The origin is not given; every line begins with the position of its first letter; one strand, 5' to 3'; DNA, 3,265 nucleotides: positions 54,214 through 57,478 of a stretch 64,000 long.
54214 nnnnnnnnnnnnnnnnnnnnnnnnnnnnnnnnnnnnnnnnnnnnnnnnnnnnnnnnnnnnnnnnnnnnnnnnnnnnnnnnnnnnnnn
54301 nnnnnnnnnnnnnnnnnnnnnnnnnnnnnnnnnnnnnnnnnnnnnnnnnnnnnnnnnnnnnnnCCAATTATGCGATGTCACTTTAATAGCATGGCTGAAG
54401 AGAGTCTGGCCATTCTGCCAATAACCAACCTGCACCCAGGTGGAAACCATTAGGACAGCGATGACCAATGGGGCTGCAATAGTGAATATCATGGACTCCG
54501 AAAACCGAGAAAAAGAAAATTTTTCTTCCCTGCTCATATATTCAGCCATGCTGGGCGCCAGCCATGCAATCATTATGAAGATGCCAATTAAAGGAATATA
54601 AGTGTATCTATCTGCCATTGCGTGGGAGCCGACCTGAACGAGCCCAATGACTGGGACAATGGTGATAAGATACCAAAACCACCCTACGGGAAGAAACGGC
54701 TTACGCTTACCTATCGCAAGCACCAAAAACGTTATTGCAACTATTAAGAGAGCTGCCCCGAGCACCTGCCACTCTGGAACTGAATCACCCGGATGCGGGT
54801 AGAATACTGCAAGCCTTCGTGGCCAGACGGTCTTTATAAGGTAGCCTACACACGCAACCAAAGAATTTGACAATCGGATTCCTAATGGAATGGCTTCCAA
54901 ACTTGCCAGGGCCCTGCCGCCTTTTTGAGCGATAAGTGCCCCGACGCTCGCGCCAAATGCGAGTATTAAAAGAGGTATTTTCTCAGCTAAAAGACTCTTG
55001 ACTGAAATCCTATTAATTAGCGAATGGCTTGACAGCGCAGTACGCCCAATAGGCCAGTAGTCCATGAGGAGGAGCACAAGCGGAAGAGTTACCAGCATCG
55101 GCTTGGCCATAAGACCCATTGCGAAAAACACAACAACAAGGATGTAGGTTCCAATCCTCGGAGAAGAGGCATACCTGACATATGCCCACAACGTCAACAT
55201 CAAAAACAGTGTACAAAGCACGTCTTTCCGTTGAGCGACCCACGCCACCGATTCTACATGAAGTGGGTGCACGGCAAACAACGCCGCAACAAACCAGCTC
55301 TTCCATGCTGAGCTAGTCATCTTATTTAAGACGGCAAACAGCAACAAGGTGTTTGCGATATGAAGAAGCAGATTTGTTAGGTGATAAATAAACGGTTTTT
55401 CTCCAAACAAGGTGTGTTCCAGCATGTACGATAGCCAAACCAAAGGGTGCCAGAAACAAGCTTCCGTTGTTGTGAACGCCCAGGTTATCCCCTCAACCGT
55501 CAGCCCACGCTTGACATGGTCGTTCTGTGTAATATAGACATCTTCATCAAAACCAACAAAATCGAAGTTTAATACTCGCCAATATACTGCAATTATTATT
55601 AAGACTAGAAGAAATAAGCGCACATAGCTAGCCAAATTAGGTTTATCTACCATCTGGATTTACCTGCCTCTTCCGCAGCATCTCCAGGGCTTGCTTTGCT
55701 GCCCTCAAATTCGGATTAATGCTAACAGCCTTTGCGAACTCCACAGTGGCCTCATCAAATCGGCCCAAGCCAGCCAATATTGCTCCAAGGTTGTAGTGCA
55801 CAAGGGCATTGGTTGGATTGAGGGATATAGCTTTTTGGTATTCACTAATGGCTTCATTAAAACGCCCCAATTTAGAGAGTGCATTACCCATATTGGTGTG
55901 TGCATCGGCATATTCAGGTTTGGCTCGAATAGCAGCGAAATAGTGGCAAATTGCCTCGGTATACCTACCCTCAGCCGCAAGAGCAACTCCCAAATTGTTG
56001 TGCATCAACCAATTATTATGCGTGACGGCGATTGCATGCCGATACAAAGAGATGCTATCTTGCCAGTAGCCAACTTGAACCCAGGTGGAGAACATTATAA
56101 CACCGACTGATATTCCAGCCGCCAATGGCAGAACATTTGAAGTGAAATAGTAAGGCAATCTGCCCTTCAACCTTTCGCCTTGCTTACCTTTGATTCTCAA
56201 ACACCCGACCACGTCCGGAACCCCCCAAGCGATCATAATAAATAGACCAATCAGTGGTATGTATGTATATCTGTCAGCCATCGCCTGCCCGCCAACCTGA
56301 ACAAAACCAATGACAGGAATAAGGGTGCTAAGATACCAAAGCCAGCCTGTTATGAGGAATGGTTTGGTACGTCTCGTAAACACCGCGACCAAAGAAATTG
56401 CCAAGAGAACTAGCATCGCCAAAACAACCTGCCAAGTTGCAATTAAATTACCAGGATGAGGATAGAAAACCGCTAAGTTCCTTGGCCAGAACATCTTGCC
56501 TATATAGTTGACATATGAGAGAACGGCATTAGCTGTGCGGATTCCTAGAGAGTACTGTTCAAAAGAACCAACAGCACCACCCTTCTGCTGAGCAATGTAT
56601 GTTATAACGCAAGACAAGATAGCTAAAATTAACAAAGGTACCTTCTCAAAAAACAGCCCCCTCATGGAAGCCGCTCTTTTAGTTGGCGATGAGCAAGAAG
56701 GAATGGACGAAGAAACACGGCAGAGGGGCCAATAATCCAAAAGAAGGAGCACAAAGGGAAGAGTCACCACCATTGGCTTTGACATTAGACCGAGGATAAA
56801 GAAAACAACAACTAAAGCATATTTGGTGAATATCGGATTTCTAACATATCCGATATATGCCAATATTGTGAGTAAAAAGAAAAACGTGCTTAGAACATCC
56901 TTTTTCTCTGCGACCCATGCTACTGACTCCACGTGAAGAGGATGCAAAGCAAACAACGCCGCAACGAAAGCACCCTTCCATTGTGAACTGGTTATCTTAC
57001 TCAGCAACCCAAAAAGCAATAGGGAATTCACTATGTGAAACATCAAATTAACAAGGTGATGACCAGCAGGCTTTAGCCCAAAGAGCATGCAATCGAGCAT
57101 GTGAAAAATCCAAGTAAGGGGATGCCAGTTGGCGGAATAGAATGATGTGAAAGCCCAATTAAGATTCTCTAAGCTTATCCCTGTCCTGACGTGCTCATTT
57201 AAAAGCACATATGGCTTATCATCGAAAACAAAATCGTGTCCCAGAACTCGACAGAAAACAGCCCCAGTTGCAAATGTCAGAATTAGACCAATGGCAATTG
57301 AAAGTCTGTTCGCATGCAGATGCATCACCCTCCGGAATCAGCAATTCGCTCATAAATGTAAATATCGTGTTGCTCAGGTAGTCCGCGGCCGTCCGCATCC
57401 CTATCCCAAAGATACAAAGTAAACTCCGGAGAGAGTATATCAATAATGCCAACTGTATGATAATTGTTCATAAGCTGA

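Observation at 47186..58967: Seven GT-C-fold membrane glycosyltransferase-like genes in 12 kb, including four tandem TMTC-like (DUF1736 plus TPR) paralogs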

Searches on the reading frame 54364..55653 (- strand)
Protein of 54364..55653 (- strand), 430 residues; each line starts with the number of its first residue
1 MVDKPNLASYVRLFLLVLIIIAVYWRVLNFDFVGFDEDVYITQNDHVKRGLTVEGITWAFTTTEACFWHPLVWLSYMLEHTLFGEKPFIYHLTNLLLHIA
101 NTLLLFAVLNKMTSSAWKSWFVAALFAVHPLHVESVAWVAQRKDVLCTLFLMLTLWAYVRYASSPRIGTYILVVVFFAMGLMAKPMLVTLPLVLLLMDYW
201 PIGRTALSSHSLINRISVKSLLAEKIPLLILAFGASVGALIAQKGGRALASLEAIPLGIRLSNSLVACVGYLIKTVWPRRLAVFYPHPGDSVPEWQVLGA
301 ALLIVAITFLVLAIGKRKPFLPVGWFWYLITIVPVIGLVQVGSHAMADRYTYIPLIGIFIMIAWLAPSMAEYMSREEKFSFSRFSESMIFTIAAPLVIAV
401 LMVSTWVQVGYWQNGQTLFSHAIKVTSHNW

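Call 6: search_protein_families(library=pfam, proteins=[window:54364-55653:-], max_evalue=1)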
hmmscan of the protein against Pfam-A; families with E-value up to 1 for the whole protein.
window:54364-55653:- (430 aa): 1 family
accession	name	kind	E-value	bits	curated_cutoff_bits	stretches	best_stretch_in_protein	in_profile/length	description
PF13231.12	PMT_2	-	4.6e-08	33.9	26.1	1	78-199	12-128/160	Dolichyl-phosphate-mannose-protein mannosyltransferase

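Call 7: search_protein_families(library=ncbifam, proteins=[window:54364-55653:-], max_evalue=1)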
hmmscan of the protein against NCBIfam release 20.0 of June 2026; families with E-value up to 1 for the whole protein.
window:54364-55653:- (430 aa): 0 families

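Call 9: search_solved_structures(query=window:54364-55653:-, max_evalue=1, show_alignments=2)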
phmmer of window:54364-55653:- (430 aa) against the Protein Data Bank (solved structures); distinct sequences matched with E-value up to 1: 0.

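Call 10: find_homologous_proteins(query=window:54364-55653:-, max_evalue=0.00001)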
Query window:54364-55653:- (430 aa): 8000 proteins with E <= 0.00001 among 8000 candidates; the best 120 are listed.
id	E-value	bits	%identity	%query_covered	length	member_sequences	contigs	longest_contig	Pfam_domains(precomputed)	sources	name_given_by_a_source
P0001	6.3e-267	903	94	100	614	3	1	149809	PF13431.13,PF23914.2,PF13414.13,PF13176.13,PF13428.13,PF13374.13,PF07721.21,PF14559.13,PF24575.2,PF13371.13,PF00515.35,PF13424.13,PF21033.5,PF13432.13,PF13181.13,PF14561.13,PF07719.24,PF13174.13,PF13231.13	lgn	-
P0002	6.0e-195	666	69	100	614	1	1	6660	PF13431.13,PF23914.2,PF13414.13,PF13176.13,PF13428.13,PF25064.2,PF13374.13,PF07721.21,PF14559.13,PF24575.2,PF13371.13,PF00515.35,PF12895.14,PF13424.13,PF21033.5,PF13432.13,PF13181.13,PF14561.13,PF07719.24,PF13174.13,PF13231.13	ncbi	-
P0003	2.5e-171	588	68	89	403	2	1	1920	PF13231.13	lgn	-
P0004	9.6e-143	494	56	94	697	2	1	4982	PF25063.1,PF13431.13,PF13414.13,PF13176.13,PF13428.13,PF13374.13,PF07721.21,PF14559.13,PF24575.2,PF13371.13,PF17874.8,PF00515.35,PF12895.14,PF13424.13,PF21033.5,PF13432.13,PF13429.13,PF13181.13,PF14561.13,PF07719.24,PF13174.13,PF13231.13,PF10373.16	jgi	-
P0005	3.2e-141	489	54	97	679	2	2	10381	PF09976.16,PF13414.13,PF21325.4,PF13374.13,PF07721.21,PF24575.2,PF00515.35,PF13424.13,PF14561.13,PF07719.24,PF13174.13,PF13231.13,PF25063.1,PF13431.13,PF23914.2,PF07720.19,PF13176.13,PF13428.13,PF25064.2,PF14559.13,PF13371.13,PF17874.8,PF12895.14,PF21033.5,PF13432.13,PF13181.13,PF10373.16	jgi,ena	-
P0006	5.2e-141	489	52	97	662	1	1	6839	PF03704.24,PF25060.1,PF13414.13,PF21545.4,PF13374.13,PF02064.22,PF07721.21,PF24575.2,PF00515.35,PF13424.13,PF14561.13,PF07719.24,PF13174.13,PF13231.13,PF20308.5,PF25063.1,PF13431.13,PF23914.2,PF13176.13,PF13428.13,PF25064.2,PF14559.13,PF13371.13,PF17874.8,PF12895.14,PF21033.5,PF13432.13,PF13181.13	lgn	-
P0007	8.4e-140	485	54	97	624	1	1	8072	PF03704.24,PF13431.13,PF23914.2,PF13414.13,PF13176.13,PF13428.13,PF13374.13,PF07721.21,PF14559.13,PF24575.2,PF13371.13,PF00515.35,PF12895.14,PF13424.13,PF21033.5,PF13432.13,PF13429.13,PF13181.13,PF14561.13,PF07719.24,PF13174.13,PF13231.13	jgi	jgi:Flp pilus assembly protein TadD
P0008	2.4e-139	483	54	97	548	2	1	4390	PF03704.24,PF13431.13,PF23914.2,PF13414.13,PF13176.13,PF13428.13,PF13374.13,PF14559.13,PF24575.2,PF13371.13,PF00515.35,PF13424.13,PF13432.13,PF13181.13,PF07719.24,PF13231.13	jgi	-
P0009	3.7e-139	482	52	99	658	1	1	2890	PF03704.24,PF13414.13,PF13374.13,PF02064.22,PF07721.21,PF24575.2,PF00515.35,PF13424.13,PF13429.13,PF14561.13,PF07719.24,PF13174.13,PF13231.13,PF20308.5,PF13431.13,PF23914.2,PF13176.13,PF13428.13,PF25064.2,PF14559.13,PF13371.13,PF17874.8,PF12895.14,PF21033.5,PF13432.13,PF13181.13,PF10373.16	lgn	-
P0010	5.1e-139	482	54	95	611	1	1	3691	PF13431.13,PF23914.2,PF13414.13,PF13176.13,PF13428.13,PF13374.13,PF07721.21,PF14559.13,PF24575.2,PF00515.35,PF13424.13,PF21033.5,PF13432.13,PF13181.13,PF07719.24,PF13174.13,PF13231.13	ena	-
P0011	8.8e-139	481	53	97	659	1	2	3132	PF13431.13,PF23914.2,PF13414.13,PF13176.13,PF13428.13,PF13374.13,PF14559.13,PF24575.2,PF13371.13,PF00515.35,PF13424.13,PF21033.5,PF13432.13,PF13429.13,PF13181.13,PF07719.24,PF13174.13,PF13231.13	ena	-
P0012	1.4e-137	477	54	95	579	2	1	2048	PF03704.24,PF13431.13,PF23914.2,PF13414.13,PF21545.4,PF13176.13,PF13428.13,PF13374.13,PF07721.21,PF14559.13,PF24575.2,PF13371.13,PF00515.35,PF12895.14,PF13424.13,PF21033.5,PF13432.13,PF13429.13,PF13181.13,PF14561.13,PF07719.24,PF13174.13,PF13231.13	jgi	-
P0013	1.6e-137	477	54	96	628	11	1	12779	PF03704.24,PF13414.13,PF10952.16,PF13374.13,PF07721.21,PF24575.2,PF00515.35,PF13424.13,PF07719.24,PF13174.13,PF13231.13,PF25063.1,PF13431.13,PF23914.2,PF13176.13,PF13428.13,PF04733.21,PF14559.13,PF13371.13,PF17874.8,PF21033.5,PF13432.13,PF13181.13,PF10373.16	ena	-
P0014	2.5e-137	476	53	97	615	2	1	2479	PF13431.13,PF23914.2,PF13414.13,PF13176.13,PF13428.13,PF04733.21,PF13374.13,PF14559.13,PF24575.2,PF13371.13,PF00515.35,PF12895.14,PF13424.13,PF21033.5,PF13432.13,PF13429.13,PF13181.13,PF14561.13,PF07719.24,PF13174.13,PF13231.13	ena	-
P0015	6.2e-137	475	54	97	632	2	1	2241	PF03704.24,PF13431.13,PF23914.2,PF13414.13,PF10952.16,PF13176.13,PF13428.13,PF25064.2,PF13374.13,PF07721.21,PF14559.13,PF24575.2,PF13371.13,PF00515.35,PF13424.13,PF21033.5,PF13432.13,PF13181.13,PF07719.24,PF13174.13,PF13231.13,PF10373.16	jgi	jgi:tetratricopeptide (TPR) repeat protein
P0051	6.8e-133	462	51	98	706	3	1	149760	PF03704.24,PF09976.16,PF25060.1,PF13414.13,PF13374.13,PF07721.21,PF24575.2,PF00515.35,PF13424.13,PF13429.13,PF14561.13,PF07719.24,PF13174.13,PF13231.13,PF20308.5,PF25063.1,PF13431.13,PF23914.2,PF13176.13,PF13428.13,PF14559.13,PF10516.16,PF13371.13,PF17874.8,PF22860.3,PF12895.14,PF21033.5,PF13432.13,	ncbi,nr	ncbi:MAG: tetratricopeptide repeat protein [Armatimonadetes bacterium]|nr:tetratricopeptide repeat p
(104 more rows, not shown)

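Call 12: find_encoding_contigs(protein=P0051, flank=10000, max_places=3)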
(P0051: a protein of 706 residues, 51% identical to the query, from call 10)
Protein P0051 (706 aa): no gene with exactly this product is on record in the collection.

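Call 13: find_encoding_contigs(protein=P0001, flank=10000, max_places=3)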
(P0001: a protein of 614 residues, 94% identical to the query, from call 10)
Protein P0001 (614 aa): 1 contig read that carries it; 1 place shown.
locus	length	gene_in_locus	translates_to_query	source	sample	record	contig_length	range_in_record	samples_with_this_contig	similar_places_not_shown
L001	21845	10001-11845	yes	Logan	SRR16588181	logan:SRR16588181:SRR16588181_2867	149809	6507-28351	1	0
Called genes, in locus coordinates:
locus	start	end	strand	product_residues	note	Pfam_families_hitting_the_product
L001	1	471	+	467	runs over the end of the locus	PF02874:ATP-synt_ab_N, PF00006:ATP-synt_ab, PF22919:ATP-synt_VA_C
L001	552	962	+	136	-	PF02823:ATP-synt_DE_N, PF00401:ATP-synt_DE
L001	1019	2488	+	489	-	PF11306:DUF3108, PF01841:Transglut_core, PF13471:Transglut_core3 (faint)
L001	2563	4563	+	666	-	PF00672:HAMP (weak), PF00990:GGDEF, PF13487:HD_5, PF01966:HD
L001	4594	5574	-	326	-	PF07949:YbbR (weak)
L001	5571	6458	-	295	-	PF19293:CdaA_N, PF02457:DAC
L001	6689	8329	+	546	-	PF13231:PMT_2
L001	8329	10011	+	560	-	PF13414:TPR_11, PF13424:TPR_12 (weak), PF00515:TPR_1, PF07719:TPR_2, PF13414:TPR_11, PF13432:TPR_16, PF14559:TPR_19, PF13431:TPR_17, +10 more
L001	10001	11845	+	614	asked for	PF13231:PMT_2, PF00515:TPR_1, PF07719:TPR_2, PF13414:TPR_11, PF14559:TPR_19, PF13432:TPR_16, PF13432:TPR_16, PF13414:TPR_11, +20 more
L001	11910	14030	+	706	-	PF00515:TPR_1, PF13414:TPR_11, PF13424:TPR_12, PF00515:TPR_1, PF07719:TPR_2, PF13424:TPR_12, PF14559:TPR_19, PF13414:TPR_11, +53 more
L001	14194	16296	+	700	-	PF00515:TPR_1, PF13424:TPR_12, PF13414:TPR_11, PF14559:TPR_19, PF00515:TPR_1, PF07719:TPR_2, PF13432:TPR_16, PF14559:TPR_19, +20 more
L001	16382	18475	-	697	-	PF13231:PMT_2, PF13414:TPR_11, PF13432:TPR_16, PF14559:TPR_19, PF07719:TPR_2, PF13414:TPR_11, PF13424:TPR_12, PF13432:TPR_16, +35 more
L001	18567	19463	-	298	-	PF00348:polyprenyl_synt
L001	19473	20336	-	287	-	PF00763:THF_DHG_CYH, PF02882:THF_DHG_CYH_C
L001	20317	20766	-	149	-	PF01029:NusB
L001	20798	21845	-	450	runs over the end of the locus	PF00289:Biotin_carb_N, PF08443:RimK, PF02222:ATP-grasp, PF02786:CPSase_L_D2, PF07478:Dala_Dala_lig_C, PF02785:Biotin_carb_C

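Call 46: find_homologous_proteins(query=L001:6689-8326:+, max_evalue=0.00001)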
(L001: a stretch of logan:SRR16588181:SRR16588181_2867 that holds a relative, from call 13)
Query L001:6689-8326:+ (546 aa): 5133 proteins with E <= 0.00001 among 8000 candidates; the best 120 are listed.
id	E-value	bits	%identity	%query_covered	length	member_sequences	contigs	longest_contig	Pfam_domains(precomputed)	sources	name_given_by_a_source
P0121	0.0e+0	1215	99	100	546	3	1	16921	PF13231.13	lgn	-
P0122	8.5e-265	898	90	83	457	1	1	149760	PF13231.13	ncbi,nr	ncbi:MAG: glycosyltransferase family 39 protein [Armatimonadetes bacterium]|nr:glycosyltransferase f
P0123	3.8e-155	536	48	95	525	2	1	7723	PF27757.1,PF13231.13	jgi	-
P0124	7.8e-155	535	50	95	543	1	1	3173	PF13231.13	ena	-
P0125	1.1e-154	534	48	93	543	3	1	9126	PF27757.1,PF13231.13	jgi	jgi:hypothetical protein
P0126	3.2e-154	533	47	99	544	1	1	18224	PF13231.13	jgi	-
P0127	1.9e-152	527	47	99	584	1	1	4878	PF13231.13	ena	-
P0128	5.2e-152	526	49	93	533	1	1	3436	PF27757.1,PF13231.13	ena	-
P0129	3.2e-151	523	48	96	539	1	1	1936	PF13231.13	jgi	jgi:hypothetical protein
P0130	6.5e-150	519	48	93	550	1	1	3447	PF13231.13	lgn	-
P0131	4.2e-149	516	46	95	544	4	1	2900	PF27757.1,PF13231.13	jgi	-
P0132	4.1e-148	513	47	96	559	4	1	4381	PF13231.13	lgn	-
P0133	9.6e-148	511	48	93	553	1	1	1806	PF27757.1,PF13231.13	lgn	-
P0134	5.2e-147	509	45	99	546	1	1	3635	PF13231.13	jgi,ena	-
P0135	6.4e-147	509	45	98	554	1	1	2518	PF27757.1,PF13231.13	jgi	jgi:hypothetical protein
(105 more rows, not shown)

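Call 69: search_protein_families(library=ncbifam, proteins=[L001:6689-8326:+], max_evalue=0.00001)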
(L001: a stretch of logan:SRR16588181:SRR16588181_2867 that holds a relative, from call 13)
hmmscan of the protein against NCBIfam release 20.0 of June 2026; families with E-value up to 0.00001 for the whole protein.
L001:6689-8326:+ (546 aa): 0 families

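Call 74: search_protein_representatives(protein=window:54418-55653:-)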
Query: 412 residues. Proteins with E-value up to 0.001 (for the whole library): 84437; up to 1e-10: 50062; up to 1e-30: 18099. The best 150 are listed.
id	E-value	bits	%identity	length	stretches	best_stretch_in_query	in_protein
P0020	2.8e-131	454.8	54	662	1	11-412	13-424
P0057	1.5e-126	439.2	53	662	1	12-412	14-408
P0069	2.4e-126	438.5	51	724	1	10-412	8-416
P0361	8.4e-126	436.8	51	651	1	14-412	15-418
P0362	5.9e-124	430.7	51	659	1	11-412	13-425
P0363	6.8e-124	430.5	58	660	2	10-369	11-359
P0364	4.3e-123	427.8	53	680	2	11-370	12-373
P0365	1.2e-122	426.3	51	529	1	12-412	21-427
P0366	2.8e-122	425.1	51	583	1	12-412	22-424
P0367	3.4e-122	424.9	53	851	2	13-372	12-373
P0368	1.4e-120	419.5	54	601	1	9-406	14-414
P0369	7.4e-120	417.2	53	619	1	4-412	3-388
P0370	2.1e-119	415.7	54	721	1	4-406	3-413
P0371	5.0e-119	414.4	57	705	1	13-370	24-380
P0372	1.0e-118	413.4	53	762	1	14-406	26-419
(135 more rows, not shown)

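Call 79: predict_structure(alignment_id=A4)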
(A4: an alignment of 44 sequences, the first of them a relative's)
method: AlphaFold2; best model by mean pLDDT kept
length: 546 residues; sequences in the alignment: 44
mean_pLDDT: 92.3   pTM: 0.92
mean pLDDT of the five models: 92.3, 91.4, 90.6, 90.2, 89.3
residues with pLDDT >= 90: 435; 70-90: 87; 50-70: 18; < 50: 6
segments of 3 or more residues with pLDDT < 50: 544-546
pLDDT, mean of each block of 10 residues (from residue 1): 70 88 97 96 96 97 93 98 98 97 98 96 98 93 97 97 92 98 97 96 65 84 98 97 93 86 93 92 98 95 97 92 94 98 95 87 97 95 94 92 98 96 95 96 88 94 96 89 85 93 93 90 73 85 58
secondary structure, 60 per line:
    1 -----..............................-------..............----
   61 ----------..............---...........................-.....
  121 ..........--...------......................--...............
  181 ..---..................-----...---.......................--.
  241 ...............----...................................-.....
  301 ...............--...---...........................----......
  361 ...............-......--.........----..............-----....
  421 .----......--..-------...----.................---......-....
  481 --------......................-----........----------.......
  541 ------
elements in order: H6-35 H43-56 H71-84 H88-114 H116-130 H142-163 H166-182 H186-203 H215-237 H240-255 H260-294 H296-315 H324-350 H355-375 H377-382 H385-393 H398-411 E417-421 H426-431 H450-466 E470-475 H477-480 H489-501 E502-510 E516-520 E534-540

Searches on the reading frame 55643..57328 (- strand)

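Call 4: search_protein_families(library=pfam, proteins=[window:55643-57328:-], max_evalue=0.01)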
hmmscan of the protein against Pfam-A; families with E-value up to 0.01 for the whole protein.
window:55643-57328:- (561 aa): 18 families
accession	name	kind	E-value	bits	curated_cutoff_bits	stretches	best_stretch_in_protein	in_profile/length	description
PF13414.12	TPR_11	-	6.3e-27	93.4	26.8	2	481-522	1-42/42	TPR repeat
PF00515.34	TPR_1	-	9.1e-24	82.7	27.8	3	474-507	1-34/34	Tetratricopeptide repeat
PF07719.23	TPR_2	-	5e-22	76.6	27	2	474-507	1-34/34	Tetratricopeptide repeat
PF13431.12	TPR_17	-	2.3e-18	65.3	24.4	2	497-527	2-32/34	Tetratricopeptide repeat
PF13181.12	TPR_8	-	8.5e-17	60.3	25.7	2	474-507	1-34/34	Tetratricopeptide repeat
PF13432.12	TPR_16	-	2.6e-15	57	32.7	2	479-535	2-58/65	Tetratricopeptide repeat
PF14559.12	TPR_19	-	4.6e-13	49.7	25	2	488-547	5-64/68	Tetratricopeptide repeat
PF13424.12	TPR_12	-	8e-11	42.4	30.1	2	474-537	3-74/77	Tetratricopeptide repeat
PF13176.12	TPR_7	-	9.8e-10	38.2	27.9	0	476-507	1-34/36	Tetratricopeptide repeat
PF13428.12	TPR_14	-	3.6e-09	36.8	23.5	1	475-516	2-43/44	Tetratricopeptide repeat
PF13374.12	TPR_10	-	1.1e-08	35.2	27.5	0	478-502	6-30/42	Tetratricopeptide repeat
PF24575.1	TPR_Slam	-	3.4e-06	27.8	35.2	0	484-528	57-101/104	Surface lipoprotein assembly modifier, N-terminal TPR repeats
PF07721.20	TPR_4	-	3.9e-05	24.3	27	0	509-527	2-20/26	Tetratricopeptide repeat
PF13371.12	TPR_9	-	5.7e-05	23.5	35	0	503-552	24-73/73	Tetratricopeptide repeat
PF03704.23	BTAD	-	8.1e-05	23.5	22.1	0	441-500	63-122/146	Bacterial transcriptional activator domain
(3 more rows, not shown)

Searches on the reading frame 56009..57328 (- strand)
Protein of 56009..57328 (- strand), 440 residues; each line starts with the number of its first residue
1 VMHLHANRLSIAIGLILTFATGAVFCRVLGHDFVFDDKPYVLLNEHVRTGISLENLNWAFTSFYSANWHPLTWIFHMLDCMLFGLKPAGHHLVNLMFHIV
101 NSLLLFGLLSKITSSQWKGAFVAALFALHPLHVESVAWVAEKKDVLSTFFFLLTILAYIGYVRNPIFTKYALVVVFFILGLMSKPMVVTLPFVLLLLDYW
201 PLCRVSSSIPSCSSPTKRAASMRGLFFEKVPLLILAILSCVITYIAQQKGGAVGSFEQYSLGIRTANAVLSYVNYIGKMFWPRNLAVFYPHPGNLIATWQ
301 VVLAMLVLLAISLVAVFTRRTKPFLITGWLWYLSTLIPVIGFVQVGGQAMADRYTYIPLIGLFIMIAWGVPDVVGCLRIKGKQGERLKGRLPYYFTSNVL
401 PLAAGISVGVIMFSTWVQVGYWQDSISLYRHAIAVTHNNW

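Call 6: search_protein_families(library=pfam, proteins=[window:56009-57328:-], max_evalue=1)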
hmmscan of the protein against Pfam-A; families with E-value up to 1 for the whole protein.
window:56009-57328:- (440 aa): 3 families
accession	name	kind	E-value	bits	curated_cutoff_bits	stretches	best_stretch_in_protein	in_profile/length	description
PF16520.11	Matrix_Borna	-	0.058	14.2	27.3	1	78-105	39-66/103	ssRNA-binding matrix protein of Bornaviridae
PF12606.13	RELT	-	0.12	12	25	1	169-182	3-16/42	Tumour necrosis factor receptor superfamily member 19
PF17081.10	SOP4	-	0.81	9.6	27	0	101-135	153-189/209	Suppressor of PMA 1-7 protein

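Call 7: search_protein_families(library=ncbifam, proteins=[window:56009-57328:-], max_evalue=1)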
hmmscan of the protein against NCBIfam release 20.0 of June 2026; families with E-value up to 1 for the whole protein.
window:56009-57328:- (440 aa): 1 family
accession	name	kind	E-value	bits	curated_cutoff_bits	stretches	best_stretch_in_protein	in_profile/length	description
NF041798.1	Ced_CedA2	equivalog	0.051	13.8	80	0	391-413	17-39/50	Ced DNA import system-associated protein CedA2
